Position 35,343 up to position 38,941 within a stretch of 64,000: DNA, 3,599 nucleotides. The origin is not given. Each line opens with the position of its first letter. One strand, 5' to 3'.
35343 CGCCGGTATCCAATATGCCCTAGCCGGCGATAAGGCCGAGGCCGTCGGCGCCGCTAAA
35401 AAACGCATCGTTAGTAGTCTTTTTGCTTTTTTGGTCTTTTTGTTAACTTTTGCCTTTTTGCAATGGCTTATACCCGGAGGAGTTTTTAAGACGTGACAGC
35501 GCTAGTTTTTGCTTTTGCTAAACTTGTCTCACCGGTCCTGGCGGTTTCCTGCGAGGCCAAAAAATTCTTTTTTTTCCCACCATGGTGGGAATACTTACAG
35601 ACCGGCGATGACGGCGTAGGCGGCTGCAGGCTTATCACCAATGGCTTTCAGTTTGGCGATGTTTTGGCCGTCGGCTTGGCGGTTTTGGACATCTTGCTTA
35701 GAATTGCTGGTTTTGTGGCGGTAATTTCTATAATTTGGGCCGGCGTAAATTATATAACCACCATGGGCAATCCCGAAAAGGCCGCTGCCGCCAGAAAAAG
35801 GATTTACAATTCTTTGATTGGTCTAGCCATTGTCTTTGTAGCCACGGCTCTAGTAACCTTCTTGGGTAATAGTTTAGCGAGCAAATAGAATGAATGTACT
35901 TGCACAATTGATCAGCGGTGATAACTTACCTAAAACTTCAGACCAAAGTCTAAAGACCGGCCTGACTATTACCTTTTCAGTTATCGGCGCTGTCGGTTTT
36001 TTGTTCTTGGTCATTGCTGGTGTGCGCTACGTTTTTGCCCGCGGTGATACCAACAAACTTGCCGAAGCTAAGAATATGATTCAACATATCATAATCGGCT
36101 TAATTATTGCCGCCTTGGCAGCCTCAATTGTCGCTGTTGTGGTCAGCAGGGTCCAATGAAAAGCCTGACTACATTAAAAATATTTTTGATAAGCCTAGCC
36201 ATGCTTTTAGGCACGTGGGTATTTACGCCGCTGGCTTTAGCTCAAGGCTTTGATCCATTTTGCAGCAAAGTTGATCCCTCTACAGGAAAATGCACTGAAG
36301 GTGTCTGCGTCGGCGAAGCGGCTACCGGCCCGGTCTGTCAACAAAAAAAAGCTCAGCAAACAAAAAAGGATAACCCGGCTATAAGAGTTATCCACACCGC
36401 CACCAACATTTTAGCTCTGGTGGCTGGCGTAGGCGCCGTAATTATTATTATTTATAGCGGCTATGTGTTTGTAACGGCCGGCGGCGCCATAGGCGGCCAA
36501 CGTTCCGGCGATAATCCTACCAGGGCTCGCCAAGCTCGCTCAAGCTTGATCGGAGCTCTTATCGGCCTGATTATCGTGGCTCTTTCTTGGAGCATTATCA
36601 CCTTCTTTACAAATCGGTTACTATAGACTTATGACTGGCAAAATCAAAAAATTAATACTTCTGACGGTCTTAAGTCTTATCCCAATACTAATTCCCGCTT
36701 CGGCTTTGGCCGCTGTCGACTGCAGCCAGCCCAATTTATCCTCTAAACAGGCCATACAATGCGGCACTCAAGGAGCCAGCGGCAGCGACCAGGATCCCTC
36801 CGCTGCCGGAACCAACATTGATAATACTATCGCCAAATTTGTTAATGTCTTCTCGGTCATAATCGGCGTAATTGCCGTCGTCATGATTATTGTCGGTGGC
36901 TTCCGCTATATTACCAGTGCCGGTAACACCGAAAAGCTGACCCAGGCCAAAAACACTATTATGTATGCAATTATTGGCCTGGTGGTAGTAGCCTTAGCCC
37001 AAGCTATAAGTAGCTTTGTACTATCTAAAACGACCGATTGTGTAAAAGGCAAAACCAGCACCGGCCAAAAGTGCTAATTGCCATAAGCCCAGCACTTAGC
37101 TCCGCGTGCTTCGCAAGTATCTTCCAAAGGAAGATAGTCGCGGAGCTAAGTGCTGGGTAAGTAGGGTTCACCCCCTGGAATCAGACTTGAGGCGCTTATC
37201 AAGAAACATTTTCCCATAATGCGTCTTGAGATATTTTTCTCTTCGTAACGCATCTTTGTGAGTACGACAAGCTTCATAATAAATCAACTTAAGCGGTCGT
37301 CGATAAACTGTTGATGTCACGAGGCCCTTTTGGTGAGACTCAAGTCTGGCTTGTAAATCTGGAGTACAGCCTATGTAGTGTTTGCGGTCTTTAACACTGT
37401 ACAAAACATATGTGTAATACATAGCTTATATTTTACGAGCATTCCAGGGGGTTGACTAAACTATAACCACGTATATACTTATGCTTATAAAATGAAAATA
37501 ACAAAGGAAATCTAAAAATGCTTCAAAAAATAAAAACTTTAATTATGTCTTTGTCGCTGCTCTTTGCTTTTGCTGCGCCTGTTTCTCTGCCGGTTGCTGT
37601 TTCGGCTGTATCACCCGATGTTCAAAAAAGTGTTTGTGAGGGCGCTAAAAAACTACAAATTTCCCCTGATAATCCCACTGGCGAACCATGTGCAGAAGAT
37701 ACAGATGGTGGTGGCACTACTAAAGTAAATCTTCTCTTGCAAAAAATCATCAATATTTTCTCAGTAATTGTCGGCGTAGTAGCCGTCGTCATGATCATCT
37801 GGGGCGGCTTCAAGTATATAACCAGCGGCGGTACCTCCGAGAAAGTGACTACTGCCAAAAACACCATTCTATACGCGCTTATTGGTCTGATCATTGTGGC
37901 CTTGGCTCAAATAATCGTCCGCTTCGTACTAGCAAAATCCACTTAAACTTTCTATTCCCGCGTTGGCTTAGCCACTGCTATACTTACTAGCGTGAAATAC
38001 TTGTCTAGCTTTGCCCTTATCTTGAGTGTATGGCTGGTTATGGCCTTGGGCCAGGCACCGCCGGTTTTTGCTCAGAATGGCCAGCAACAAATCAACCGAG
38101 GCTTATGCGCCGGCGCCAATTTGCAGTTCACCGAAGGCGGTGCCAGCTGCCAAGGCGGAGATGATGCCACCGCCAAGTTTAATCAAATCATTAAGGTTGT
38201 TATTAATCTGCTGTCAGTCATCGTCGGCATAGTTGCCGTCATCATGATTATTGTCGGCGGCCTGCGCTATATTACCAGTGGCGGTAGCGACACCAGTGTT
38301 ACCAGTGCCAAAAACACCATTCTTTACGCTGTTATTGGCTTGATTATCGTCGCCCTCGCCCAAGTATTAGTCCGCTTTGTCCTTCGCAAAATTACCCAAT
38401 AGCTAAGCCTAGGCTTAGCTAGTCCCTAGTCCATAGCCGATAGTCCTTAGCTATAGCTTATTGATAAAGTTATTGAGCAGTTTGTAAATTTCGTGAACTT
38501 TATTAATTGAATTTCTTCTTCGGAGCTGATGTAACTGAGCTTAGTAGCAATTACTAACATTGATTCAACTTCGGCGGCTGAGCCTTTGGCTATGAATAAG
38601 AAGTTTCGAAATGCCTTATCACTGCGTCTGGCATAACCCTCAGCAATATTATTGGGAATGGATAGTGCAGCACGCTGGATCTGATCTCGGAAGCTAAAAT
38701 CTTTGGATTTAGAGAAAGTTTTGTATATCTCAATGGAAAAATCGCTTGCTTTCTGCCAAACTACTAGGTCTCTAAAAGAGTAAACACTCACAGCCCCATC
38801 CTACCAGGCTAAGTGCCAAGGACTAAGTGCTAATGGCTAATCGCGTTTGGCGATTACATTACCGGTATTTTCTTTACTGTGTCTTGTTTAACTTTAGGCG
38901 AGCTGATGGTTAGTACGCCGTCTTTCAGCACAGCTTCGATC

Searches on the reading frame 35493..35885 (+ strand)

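Call 86: search_protein_families(library=pfam, proteins=[window:35493-35885:+])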
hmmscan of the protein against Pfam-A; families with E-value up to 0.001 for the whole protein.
window:35493-35885:+ (131 aa): 1 family
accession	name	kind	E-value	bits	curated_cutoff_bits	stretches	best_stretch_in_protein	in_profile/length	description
PF18895.5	T4SS_pilin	-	3.2e-11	43.6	26.6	1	64-124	12-71/71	Type IV secretion system pilin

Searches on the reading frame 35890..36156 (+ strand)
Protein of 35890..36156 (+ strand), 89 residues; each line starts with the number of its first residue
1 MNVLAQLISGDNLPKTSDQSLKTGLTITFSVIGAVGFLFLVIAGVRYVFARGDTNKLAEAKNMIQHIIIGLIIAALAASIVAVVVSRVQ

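Call 87: search_protein_families(library=pfam, proteins=[window:35890-36156:+])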
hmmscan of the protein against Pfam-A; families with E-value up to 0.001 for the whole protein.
window:35890-36156:+ (89 aa): 1 family
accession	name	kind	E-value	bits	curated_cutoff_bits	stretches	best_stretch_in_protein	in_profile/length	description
PF18895.5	T4SS_pilin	-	1.6e-09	38.1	26.6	1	29-83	17-70/71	Type IV secretion system pilin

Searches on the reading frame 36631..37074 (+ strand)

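Call 87: search_protein_families(library=pfam, proteins=[window:36631-37074:+])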
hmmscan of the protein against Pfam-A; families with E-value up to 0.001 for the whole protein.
window:36631-37074:+ (148 aa): 2 families
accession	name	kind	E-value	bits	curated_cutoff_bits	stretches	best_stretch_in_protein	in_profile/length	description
PF18895.5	T4SS_pilin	-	8.7e-17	61.4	26.6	1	61-130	3-71/71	Type IV secretion system pilin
PF04956.18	TrbC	-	5.9e-05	23.6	27.9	1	58-128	29-96/98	TrbC/VIRB2 pilin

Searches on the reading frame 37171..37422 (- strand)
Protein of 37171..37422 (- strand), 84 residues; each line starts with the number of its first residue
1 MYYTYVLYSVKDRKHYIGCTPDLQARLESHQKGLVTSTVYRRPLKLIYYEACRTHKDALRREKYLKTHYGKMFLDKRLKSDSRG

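Call 87: search_protein_families(library=pfam, proteins=[window:37171-37422:-])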
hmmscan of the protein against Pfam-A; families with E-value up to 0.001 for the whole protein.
window:37171-37422:- (84 aa): 3 families
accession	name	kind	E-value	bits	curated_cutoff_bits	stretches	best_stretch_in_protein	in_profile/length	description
PF01541.30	GIY-YIG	-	1.3e-15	57.9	22.6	1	1-71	1-74/78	GIY-YIG catalytic domain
PF10544.15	T5orf172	-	8.6e-05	23.4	20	1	3-71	2-69/101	T5orf172 domain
PF13455.12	MUG113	-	0.00099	20.1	22.3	0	17-72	3-50/73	Meiotically up-regulated gene 113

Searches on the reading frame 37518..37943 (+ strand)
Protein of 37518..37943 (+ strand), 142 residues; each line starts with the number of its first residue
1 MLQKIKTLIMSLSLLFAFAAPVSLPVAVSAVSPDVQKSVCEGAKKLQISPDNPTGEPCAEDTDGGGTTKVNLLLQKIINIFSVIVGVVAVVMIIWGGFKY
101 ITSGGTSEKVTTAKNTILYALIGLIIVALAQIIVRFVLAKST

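Call 87: search_protein_families(library=pfam, proteins=[window:37518-37943:+])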
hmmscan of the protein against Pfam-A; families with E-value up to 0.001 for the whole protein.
window:37518-37943:+ (142 aa): 3 families
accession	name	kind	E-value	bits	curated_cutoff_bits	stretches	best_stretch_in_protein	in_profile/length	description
PF18895.5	T4SS_pilin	-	1.3e-16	60.9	26.6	1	67-137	2-71/71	Type IV secretion system pilin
PF04956.18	TrbC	-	8.1e-07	29.6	27.9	1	65-136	34-97/98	TrbC/VIRB2 pilin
PF11712.13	Vma12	-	0.00051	20.5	25.5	1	67-134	65-125/137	Endoplasmic reticulum-based factor for assembly of V-ATPase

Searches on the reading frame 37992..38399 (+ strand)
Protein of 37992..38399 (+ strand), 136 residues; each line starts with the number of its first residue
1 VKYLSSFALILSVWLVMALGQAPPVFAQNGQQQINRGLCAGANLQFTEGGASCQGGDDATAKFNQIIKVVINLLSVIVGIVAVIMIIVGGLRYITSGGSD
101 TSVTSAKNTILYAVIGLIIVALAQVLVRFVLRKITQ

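Call 87: search_protein_families(library=pfam, proteins=[window:37992-38399:+])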
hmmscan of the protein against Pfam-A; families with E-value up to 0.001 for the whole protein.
window:37992-38399:+ (136 aa): 2 families
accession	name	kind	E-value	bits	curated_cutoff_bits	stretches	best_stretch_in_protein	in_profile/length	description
PF18895.5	T4SS_pilin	-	7.9e-13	48.7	26.6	1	62-130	4-71/71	Type IV secretion system pilin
PF04956.18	TrbC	-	2.1e-06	28.3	27.9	1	50-129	27-97/98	TrbC/VIRB2 pilin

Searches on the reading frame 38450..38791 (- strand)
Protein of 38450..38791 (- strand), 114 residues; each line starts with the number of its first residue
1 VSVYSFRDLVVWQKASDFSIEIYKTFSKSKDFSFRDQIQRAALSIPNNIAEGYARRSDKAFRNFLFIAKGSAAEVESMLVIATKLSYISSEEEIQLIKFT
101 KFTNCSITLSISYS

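Call 87: search_protein_families(library=pfam, proteins=[window:38450-38791:-])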
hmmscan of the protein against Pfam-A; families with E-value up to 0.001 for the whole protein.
window:38450-38791:- (114 aa): 1 family
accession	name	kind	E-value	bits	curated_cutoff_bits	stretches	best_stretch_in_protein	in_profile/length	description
PF05635.17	23S_rRNA_IVP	-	4.3e-32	110.9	33.8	1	7-98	1-95/106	23S rRNA-intervening sequence protein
